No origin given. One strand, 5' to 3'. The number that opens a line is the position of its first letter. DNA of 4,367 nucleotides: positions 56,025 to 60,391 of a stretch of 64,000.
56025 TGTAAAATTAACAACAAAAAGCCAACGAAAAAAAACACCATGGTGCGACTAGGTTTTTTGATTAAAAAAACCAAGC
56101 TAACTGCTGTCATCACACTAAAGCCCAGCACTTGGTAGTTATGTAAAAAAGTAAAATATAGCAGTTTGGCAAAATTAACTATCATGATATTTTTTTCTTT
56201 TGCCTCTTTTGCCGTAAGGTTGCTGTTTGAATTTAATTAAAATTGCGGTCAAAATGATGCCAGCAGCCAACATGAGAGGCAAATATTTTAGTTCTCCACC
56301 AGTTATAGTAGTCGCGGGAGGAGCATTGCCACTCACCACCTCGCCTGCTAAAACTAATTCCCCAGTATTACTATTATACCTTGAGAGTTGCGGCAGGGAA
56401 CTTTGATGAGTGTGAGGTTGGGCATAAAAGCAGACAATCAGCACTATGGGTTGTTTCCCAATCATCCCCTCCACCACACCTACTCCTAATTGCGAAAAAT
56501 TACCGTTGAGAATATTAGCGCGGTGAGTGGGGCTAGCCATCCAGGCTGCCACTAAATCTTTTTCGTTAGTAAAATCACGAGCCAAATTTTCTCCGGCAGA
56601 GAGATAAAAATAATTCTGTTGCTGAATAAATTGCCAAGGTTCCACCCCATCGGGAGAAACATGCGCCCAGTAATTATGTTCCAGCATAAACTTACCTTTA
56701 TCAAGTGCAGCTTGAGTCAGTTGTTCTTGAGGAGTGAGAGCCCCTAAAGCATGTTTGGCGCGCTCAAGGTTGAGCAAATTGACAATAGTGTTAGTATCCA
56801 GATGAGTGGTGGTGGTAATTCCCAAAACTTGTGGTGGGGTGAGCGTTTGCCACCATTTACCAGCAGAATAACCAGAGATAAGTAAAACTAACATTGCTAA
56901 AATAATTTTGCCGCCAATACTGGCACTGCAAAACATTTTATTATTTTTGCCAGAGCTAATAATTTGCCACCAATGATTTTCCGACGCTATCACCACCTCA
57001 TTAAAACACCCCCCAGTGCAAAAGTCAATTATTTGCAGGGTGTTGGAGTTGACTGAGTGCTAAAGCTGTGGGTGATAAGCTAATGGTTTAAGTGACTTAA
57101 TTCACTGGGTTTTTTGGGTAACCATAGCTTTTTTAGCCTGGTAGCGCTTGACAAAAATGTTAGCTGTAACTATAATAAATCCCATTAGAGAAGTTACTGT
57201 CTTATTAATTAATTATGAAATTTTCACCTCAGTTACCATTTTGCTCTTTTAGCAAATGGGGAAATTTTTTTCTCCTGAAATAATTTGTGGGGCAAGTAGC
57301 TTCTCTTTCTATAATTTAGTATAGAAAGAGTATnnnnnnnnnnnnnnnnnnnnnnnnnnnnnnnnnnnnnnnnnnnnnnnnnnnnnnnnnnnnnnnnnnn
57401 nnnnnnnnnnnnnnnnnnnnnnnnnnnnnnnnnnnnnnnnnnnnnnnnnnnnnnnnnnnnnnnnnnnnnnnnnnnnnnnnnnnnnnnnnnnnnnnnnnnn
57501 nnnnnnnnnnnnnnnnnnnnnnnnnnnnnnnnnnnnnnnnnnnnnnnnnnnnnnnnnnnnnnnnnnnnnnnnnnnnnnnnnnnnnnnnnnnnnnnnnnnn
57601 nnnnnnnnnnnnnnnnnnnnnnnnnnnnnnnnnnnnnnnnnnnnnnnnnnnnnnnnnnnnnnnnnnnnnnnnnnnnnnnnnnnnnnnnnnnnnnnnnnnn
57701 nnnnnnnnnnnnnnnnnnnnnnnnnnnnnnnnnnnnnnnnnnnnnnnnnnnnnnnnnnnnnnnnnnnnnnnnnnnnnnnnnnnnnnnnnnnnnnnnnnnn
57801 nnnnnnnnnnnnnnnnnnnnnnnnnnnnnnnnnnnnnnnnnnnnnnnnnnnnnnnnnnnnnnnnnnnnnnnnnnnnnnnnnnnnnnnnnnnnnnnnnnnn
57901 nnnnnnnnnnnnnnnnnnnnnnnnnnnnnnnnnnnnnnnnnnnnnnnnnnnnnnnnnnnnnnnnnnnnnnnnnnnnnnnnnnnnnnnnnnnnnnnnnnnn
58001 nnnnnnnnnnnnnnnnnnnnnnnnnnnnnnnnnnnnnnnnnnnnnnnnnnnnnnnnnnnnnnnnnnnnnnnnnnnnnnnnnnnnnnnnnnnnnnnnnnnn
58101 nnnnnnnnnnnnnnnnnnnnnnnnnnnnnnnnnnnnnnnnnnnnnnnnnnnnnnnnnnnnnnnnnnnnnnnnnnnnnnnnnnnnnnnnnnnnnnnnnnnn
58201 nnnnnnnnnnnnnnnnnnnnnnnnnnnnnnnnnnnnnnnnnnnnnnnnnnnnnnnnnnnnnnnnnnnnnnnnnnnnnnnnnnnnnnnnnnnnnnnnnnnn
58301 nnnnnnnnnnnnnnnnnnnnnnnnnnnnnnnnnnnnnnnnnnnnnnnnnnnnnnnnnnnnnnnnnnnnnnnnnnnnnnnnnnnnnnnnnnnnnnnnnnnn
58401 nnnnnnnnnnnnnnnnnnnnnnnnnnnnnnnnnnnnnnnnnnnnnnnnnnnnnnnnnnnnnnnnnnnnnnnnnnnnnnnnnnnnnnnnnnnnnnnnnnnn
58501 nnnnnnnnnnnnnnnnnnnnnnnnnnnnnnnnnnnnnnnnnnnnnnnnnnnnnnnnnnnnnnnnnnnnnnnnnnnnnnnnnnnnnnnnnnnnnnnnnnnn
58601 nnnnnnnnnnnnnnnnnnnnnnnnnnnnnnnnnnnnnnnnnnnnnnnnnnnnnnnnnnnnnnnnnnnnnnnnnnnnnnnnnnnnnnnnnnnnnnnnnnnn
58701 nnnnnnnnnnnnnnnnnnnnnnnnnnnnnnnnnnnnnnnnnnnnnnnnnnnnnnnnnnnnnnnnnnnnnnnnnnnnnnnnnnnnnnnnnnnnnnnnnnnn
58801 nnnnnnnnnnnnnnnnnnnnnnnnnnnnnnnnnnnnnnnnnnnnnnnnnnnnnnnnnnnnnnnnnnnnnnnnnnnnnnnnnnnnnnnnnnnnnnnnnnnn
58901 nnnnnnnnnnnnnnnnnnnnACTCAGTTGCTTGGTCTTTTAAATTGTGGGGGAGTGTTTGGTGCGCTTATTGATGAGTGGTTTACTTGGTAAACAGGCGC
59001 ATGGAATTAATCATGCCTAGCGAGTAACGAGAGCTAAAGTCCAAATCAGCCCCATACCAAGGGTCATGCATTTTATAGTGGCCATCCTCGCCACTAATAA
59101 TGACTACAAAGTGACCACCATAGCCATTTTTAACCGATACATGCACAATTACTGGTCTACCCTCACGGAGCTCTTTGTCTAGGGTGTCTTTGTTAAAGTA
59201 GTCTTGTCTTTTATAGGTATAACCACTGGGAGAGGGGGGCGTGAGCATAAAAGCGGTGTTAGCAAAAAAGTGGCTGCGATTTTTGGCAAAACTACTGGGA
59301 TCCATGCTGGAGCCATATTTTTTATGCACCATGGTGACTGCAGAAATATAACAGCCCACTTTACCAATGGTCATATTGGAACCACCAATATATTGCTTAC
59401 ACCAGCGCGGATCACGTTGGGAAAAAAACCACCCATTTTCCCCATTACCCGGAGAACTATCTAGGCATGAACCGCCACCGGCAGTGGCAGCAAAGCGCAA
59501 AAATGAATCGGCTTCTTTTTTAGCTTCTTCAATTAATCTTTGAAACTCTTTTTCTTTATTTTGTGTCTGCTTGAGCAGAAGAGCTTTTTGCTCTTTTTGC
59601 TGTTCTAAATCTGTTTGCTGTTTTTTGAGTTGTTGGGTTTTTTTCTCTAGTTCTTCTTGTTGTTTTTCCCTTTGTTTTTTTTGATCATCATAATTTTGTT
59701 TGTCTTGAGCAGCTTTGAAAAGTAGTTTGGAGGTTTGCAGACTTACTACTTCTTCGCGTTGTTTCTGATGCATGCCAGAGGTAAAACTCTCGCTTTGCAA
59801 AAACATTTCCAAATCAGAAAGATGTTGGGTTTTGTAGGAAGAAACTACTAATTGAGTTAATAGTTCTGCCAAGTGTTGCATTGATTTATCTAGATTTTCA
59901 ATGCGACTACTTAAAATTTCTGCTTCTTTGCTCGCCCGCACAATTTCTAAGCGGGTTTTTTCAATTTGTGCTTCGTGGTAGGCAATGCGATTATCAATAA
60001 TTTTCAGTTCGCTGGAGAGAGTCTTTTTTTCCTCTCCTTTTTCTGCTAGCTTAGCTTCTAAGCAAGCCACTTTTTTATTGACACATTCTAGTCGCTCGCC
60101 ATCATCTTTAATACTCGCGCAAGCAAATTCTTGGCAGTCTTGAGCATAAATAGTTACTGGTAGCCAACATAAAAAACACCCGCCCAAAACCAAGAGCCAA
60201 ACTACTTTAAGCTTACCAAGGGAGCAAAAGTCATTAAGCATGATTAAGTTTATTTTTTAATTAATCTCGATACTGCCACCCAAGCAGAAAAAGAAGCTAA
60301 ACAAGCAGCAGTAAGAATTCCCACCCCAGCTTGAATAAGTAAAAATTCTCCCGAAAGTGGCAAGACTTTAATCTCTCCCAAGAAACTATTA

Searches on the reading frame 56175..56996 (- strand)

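Call 7: search_protein_families(library=pfam, proteins=[window:56175-56996:-], max_evalue=0.1)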
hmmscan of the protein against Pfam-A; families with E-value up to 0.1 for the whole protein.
window:56175-56996:- (273 aa): 1 family
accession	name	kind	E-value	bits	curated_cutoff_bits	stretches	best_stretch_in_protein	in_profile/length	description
PF00188.32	CAP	-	6.8e-16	59.6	21.1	1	72-182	1-110/117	Cysteine-rich secretory protein family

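Call 8: search_protein_families(library=ncbifam, proteins=[window:56175-56996:-], max_evalue=1)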
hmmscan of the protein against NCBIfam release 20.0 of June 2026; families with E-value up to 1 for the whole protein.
window:56175-56996:- (273 aa): 2 families
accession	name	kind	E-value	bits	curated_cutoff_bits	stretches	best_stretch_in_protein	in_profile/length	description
TIGR02909.1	spore_YkwD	subfamily_domain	1.6e-26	92.7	171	1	68-181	5-118/127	uncharacterized protein, YkwD family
NF052539.1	DivAsocLipDalA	equivalog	2.7e-12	46.8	200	1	70-182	50-162/169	divisome-associated lipoprotein DalA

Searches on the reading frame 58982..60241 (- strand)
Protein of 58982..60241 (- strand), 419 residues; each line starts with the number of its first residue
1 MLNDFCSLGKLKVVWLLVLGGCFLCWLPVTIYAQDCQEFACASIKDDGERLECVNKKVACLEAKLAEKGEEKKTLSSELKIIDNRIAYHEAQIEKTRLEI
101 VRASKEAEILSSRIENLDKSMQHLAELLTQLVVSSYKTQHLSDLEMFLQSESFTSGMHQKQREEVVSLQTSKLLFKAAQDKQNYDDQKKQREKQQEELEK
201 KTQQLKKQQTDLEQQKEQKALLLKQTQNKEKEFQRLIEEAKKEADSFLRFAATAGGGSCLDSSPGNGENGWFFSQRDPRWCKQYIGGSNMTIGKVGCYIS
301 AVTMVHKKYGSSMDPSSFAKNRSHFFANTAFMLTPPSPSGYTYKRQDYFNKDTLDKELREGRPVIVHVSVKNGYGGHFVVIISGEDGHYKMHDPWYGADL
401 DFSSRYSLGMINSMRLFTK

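Call 64: search_protein_families(library=pfam, proteins=[window:58982-60241:-], max_evalue=0.01)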
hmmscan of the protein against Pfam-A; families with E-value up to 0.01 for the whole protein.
window:58982-60241:- (419 aa): 3 families
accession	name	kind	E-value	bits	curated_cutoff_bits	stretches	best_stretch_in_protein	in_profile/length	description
PF13529.12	Peptidase_C39_2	-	9.5e-07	29.9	24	1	293-395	12-143/143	Peptidase_C39 like family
PF12385.14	Peptidase_C70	-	0.003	17.9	19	1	347-398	76-127/141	Papain-like cysteine protease AvrRpt2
PF03412.21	Peptidase_C39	-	0.009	16.3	22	0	299-395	15-106/133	Peptidase C39 family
